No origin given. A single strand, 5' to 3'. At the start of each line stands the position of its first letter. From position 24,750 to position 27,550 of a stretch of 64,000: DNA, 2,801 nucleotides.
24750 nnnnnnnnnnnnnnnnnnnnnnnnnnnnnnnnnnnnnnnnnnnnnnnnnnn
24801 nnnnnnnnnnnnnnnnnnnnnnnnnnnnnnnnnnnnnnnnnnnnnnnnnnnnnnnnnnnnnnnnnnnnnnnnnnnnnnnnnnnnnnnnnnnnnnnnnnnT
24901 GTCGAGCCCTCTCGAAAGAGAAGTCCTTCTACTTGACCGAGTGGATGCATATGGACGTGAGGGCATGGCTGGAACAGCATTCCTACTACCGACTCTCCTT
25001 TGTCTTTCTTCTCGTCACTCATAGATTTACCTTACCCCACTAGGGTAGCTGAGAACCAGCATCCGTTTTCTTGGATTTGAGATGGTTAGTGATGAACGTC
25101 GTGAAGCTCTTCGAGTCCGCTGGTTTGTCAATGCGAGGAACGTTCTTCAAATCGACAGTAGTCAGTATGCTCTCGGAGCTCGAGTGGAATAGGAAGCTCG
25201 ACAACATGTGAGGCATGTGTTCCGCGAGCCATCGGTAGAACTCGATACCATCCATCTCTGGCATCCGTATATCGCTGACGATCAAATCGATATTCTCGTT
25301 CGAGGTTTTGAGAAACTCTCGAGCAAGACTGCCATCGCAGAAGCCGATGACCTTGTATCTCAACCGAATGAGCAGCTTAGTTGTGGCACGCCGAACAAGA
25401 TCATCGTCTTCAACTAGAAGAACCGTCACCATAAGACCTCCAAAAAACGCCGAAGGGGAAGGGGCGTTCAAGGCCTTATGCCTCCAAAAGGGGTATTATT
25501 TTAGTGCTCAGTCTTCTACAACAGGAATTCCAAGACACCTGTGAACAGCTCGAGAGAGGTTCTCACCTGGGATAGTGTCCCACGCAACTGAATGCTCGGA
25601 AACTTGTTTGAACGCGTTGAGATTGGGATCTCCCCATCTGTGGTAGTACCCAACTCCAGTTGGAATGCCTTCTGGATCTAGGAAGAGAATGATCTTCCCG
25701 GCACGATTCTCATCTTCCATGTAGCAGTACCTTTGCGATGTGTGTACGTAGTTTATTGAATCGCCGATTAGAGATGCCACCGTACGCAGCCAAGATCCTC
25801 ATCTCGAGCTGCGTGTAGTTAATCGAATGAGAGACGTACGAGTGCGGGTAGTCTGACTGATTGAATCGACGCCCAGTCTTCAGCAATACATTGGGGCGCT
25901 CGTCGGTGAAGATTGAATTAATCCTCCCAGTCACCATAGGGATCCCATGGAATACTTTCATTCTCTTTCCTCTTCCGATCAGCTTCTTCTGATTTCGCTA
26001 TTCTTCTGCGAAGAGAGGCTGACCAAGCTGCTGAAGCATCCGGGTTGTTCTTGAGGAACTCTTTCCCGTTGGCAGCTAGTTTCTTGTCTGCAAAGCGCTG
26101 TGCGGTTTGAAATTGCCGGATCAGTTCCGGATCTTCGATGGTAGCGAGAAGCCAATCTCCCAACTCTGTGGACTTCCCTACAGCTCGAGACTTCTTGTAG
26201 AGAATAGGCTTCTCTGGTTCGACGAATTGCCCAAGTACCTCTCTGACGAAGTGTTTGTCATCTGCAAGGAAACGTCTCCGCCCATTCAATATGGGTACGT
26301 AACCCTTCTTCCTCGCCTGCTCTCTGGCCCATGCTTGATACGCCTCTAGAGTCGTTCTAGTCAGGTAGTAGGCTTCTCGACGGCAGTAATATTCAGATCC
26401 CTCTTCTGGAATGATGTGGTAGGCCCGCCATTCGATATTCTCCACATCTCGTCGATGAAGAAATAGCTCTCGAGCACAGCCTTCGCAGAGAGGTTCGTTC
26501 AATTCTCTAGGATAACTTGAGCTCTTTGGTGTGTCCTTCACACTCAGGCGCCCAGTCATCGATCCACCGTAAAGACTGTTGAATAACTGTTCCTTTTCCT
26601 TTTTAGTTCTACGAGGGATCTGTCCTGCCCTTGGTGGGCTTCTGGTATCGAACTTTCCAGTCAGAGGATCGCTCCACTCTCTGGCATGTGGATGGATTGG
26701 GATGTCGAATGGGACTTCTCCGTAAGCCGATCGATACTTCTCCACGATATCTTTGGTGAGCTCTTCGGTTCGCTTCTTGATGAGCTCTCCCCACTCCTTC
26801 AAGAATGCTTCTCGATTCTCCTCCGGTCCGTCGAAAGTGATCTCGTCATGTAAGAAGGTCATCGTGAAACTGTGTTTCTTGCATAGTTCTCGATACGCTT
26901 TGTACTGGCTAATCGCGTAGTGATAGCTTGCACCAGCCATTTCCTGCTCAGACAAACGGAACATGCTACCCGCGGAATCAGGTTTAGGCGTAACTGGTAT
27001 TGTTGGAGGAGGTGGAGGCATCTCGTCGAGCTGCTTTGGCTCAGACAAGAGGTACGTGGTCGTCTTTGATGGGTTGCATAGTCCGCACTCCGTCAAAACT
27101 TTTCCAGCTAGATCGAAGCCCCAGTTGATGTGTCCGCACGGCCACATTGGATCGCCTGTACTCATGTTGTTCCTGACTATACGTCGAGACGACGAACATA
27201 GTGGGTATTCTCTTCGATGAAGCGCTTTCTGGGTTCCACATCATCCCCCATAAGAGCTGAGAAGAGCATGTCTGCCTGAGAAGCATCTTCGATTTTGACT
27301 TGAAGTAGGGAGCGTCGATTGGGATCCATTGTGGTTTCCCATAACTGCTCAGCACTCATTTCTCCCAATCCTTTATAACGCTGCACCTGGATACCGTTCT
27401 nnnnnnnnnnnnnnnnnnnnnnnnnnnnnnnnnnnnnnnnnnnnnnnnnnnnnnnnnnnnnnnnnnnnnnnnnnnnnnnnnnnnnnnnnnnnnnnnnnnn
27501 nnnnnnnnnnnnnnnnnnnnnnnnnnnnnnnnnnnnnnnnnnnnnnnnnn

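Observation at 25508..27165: Family-A DNA polymerase-like segments present but scrambled and frameshifted across three ORFs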

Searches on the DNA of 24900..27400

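Call 59: search_rna_families(source=window, start=24900, end=27400, threshold=evalue, max_evalue=1)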
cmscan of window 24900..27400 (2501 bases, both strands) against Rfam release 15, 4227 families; matches with E-value up to 1: 0.
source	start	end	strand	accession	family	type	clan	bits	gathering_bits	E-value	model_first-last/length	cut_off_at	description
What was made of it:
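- On Gene interrupted by intein, group I/II intron or homing endonuclease: No Rfam match at E<=1 in 24900-27400 (call 59).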

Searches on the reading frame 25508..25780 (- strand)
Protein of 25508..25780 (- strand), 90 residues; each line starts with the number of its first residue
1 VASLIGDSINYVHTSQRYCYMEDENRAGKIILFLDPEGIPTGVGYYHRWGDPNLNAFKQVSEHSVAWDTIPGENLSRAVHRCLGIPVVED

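Call 3: search_protein_families(library=pfam, proteins=[window:25508-25780:-], max_evalue=1)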
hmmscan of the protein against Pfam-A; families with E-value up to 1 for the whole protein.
window:25508-25780:- (90 aa): 0 families

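Call 4: search_protein_families(library=phrogs, proteins=[window:25508-25780:-], max_evalue=1)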
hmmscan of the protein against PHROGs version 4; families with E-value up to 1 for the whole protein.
window:25508-25780:- (90 aa): 0 families

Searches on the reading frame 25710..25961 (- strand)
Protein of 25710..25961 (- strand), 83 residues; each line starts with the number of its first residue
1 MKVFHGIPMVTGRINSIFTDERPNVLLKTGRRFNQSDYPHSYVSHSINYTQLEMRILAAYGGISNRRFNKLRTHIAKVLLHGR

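Call 3: search_protein_families(library=pfam, proteins=[window:25710-25961:-], max_evalue=1)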
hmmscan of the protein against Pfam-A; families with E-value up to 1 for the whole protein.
window:25710-25961:- (83 aa): 0 families

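Call 4: search_protein_families(library=phrogs, proteins=[window:25710-25961:-], max_evalue=1)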
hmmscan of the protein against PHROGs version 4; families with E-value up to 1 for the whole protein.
window:25710-25961:- (83 aa): 1 family
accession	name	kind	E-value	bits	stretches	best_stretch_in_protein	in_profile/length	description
phrog_38748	-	unknown function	0.32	12.4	1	48-73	16-40/64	-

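Call 35: search_solved_structures(query=A4, max_evalue=10, show_alignments=3)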
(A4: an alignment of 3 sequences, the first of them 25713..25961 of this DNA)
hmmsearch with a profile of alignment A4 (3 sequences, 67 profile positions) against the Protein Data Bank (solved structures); distinct sequences matched with E-value up to 10: 2.
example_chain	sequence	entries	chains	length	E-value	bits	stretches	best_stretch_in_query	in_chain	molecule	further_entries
6vdc_A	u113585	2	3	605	0.55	13.3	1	22-46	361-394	DNA polymerase I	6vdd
6vde_A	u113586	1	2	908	0.98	12.5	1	22-46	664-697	DNA polymerase I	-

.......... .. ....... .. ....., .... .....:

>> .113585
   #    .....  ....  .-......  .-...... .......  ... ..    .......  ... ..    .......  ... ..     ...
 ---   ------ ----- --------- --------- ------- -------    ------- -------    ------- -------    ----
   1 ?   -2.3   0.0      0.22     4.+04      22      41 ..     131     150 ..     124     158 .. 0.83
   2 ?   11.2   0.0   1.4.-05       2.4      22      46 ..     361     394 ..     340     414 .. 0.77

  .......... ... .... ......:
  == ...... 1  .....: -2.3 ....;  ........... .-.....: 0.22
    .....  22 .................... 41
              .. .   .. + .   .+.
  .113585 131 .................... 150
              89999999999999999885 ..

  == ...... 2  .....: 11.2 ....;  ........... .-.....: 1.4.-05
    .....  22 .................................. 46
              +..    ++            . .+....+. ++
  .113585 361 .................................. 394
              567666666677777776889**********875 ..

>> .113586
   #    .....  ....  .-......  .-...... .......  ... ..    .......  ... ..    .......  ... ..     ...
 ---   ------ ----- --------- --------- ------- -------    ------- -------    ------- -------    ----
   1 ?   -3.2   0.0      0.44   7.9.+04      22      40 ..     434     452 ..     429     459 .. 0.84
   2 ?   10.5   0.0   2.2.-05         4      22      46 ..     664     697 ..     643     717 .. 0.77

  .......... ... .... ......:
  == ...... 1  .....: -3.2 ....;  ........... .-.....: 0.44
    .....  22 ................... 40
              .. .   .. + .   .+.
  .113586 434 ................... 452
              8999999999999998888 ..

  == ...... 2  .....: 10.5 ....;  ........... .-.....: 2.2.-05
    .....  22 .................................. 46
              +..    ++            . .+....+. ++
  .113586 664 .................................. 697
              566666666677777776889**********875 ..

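Call 91: search_protein_families(library=ncbifam, proteins=[window:25710-25961:-], max_evalue=0.1)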
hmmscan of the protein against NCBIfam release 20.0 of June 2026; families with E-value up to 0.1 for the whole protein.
window:25710-25961:- (83 aa): 0 families

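Call 92: search_protein_families(library=padloc, proteins=[window:25710-25961:-], max_evalue=0.1)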
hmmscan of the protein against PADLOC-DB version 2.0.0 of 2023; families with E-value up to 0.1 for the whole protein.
window:25710-25961:- (83 aa): 0 families
